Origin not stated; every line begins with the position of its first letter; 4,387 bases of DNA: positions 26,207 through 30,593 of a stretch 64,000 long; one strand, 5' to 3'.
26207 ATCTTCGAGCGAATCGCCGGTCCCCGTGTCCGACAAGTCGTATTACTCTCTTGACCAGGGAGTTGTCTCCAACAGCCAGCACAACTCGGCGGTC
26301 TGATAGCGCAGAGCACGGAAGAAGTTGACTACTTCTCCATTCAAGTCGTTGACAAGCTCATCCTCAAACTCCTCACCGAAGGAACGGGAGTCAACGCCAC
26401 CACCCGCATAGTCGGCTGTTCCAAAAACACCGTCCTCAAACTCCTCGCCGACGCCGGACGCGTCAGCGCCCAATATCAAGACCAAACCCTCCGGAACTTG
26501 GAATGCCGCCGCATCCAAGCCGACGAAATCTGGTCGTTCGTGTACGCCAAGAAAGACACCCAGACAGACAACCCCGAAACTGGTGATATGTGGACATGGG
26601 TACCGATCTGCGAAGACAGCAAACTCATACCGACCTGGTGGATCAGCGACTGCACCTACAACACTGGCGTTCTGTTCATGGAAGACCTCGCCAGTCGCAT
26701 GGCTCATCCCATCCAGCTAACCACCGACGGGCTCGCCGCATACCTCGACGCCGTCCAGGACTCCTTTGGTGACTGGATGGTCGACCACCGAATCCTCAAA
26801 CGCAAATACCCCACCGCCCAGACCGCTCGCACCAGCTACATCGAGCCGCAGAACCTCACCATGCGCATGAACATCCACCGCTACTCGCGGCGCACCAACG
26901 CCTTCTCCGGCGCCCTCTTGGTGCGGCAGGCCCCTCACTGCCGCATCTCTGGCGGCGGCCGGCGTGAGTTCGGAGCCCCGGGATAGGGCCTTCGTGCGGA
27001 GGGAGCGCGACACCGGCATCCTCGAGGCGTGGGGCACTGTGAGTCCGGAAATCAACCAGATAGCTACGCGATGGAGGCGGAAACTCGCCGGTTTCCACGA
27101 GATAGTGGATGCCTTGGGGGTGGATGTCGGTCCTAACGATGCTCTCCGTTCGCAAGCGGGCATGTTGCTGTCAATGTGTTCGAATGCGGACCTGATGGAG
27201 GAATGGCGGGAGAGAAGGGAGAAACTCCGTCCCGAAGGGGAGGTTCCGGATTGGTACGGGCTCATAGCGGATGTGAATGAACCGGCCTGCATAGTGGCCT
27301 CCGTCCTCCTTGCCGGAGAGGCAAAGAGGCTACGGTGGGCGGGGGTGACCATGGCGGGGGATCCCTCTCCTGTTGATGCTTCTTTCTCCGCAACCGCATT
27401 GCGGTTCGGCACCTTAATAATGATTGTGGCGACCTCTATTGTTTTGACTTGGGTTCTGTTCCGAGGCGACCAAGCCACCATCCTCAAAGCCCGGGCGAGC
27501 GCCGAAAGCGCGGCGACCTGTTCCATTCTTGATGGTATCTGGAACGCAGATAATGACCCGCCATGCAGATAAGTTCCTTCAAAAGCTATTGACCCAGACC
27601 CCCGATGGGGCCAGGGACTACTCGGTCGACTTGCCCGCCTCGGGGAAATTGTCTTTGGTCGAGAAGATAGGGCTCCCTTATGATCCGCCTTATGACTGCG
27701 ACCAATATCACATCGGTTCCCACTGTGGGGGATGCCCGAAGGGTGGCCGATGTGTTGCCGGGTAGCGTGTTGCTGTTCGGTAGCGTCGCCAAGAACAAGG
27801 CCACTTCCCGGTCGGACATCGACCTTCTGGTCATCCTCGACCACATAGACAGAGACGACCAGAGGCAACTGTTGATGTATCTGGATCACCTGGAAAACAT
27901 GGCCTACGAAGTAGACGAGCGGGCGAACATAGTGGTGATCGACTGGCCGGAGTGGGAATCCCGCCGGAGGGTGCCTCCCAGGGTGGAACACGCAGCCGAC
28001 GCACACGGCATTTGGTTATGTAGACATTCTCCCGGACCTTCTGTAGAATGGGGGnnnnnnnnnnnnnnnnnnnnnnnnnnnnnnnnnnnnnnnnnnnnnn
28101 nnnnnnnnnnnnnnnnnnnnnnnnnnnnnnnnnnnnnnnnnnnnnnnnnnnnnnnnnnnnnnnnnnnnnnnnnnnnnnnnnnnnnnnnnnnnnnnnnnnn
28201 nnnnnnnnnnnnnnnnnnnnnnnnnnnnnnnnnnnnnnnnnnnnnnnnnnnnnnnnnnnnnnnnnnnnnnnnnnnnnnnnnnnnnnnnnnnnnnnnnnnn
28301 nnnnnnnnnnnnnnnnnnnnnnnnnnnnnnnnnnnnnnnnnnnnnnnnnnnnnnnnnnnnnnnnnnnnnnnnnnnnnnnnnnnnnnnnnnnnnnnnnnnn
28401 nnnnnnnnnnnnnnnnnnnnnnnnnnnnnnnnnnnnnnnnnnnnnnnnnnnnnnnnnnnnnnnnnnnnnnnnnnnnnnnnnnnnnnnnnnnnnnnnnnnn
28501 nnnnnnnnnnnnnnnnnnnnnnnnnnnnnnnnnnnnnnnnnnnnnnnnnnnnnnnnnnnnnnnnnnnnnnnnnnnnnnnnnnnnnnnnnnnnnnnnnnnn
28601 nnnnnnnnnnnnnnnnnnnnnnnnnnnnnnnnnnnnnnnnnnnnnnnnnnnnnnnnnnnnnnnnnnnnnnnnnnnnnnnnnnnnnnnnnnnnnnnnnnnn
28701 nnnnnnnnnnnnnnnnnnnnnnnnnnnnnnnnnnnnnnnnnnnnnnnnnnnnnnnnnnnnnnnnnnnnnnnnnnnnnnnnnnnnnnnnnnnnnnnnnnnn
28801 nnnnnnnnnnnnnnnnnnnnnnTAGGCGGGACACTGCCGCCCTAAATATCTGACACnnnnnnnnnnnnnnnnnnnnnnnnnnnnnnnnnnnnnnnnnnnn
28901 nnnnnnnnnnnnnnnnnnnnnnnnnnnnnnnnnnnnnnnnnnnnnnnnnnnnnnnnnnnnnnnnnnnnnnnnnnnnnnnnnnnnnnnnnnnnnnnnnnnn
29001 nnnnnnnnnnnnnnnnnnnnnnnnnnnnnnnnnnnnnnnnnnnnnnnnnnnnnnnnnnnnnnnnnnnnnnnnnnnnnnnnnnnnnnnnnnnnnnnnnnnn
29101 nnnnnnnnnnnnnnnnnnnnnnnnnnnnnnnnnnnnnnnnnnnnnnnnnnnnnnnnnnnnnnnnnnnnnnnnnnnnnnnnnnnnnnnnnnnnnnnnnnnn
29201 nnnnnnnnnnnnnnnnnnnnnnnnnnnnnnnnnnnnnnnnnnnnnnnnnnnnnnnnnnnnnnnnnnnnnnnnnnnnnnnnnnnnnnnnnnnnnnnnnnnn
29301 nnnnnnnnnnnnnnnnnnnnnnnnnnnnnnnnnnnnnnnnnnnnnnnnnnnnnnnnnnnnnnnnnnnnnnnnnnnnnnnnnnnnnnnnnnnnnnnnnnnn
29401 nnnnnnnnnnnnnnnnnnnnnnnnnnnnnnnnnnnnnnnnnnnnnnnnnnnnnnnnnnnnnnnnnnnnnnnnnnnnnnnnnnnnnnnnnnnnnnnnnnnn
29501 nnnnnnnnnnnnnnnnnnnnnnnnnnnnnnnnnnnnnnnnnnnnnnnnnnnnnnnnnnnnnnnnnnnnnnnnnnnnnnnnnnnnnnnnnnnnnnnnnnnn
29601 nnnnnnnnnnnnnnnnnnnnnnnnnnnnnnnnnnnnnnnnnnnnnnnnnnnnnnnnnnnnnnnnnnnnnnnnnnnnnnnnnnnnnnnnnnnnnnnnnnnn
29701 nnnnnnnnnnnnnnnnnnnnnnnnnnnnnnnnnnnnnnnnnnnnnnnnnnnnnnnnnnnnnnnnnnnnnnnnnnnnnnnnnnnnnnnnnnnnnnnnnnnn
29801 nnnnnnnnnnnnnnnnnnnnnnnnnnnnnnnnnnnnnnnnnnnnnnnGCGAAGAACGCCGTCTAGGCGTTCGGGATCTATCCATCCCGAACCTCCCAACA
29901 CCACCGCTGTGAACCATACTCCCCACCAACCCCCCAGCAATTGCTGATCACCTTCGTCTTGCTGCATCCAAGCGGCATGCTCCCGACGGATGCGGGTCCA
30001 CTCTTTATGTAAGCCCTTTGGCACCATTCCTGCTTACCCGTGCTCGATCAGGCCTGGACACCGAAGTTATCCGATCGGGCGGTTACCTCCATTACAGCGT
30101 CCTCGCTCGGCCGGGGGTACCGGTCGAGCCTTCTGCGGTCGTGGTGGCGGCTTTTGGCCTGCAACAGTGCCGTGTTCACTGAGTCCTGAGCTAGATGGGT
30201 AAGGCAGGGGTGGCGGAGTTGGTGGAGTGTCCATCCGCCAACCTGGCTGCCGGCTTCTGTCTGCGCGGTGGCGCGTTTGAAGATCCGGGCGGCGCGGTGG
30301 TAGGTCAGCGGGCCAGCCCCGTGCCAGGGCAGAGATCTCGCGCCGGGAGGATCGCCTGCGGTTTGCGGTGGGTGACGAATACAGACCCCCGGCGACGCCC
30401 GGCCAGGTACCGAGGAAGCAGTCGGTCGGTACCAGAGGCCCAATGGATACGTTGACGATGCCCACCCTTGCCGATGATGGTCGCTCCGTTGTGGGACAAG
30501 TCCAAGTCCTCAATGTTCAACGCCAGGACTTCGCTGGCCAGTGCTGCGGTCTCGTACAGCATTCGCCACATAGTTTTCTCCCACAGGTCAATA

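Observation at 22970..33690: A roughly 10.5 kb decayed genomic island next to tRNA-Val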

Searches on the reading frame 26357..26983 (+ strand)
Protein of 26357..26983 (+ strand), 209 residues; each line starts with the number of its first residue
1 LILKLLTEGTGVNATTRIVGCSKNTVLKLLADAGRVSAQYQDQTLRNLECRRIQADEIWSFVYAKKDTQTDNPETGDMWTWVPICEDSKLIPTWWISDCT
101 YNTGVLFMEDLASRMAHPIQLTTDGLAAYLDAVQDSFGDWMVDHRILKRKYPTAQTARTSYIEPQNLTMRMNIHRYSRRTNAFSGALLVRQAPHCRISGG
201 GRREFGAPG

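Call 78: search_protein_families(library=ncbifam, proteins=[window:26357-26983:+], max_evalue=0.01)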
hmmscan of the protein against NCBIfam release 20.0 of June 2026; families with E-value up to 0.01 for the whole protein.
seq(209 aa): 1 family
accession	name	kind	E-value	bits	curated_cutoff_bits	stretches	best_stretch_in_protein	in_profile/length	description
NF033558.1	transpos_IS1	equivalog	2.9e-15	56.7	100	1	2-179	48-199/199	IS1 family transposase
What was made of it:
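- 26357..26983 (+): IS1-family transposase remnant. NCBIfam transpos_IS1 E 3e-15, 56.7 bits against a cut-off of 100 (call 78).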

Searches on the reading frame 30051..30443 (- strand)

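Call 7: search_protein_families(library=pfam, proteins=[window:30051-30443:-], max_evalue=0.01)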
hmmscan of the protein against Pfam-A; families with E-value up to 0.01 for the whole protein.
window:30051-30443:- (131 aa): 1 family
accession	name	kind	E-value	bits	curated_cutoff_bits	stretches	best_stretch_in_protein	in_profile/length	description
PF00589.27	Phage_integrase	-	3.2e-06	27.5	27.1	1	44-111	103-167/172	Phage integrase family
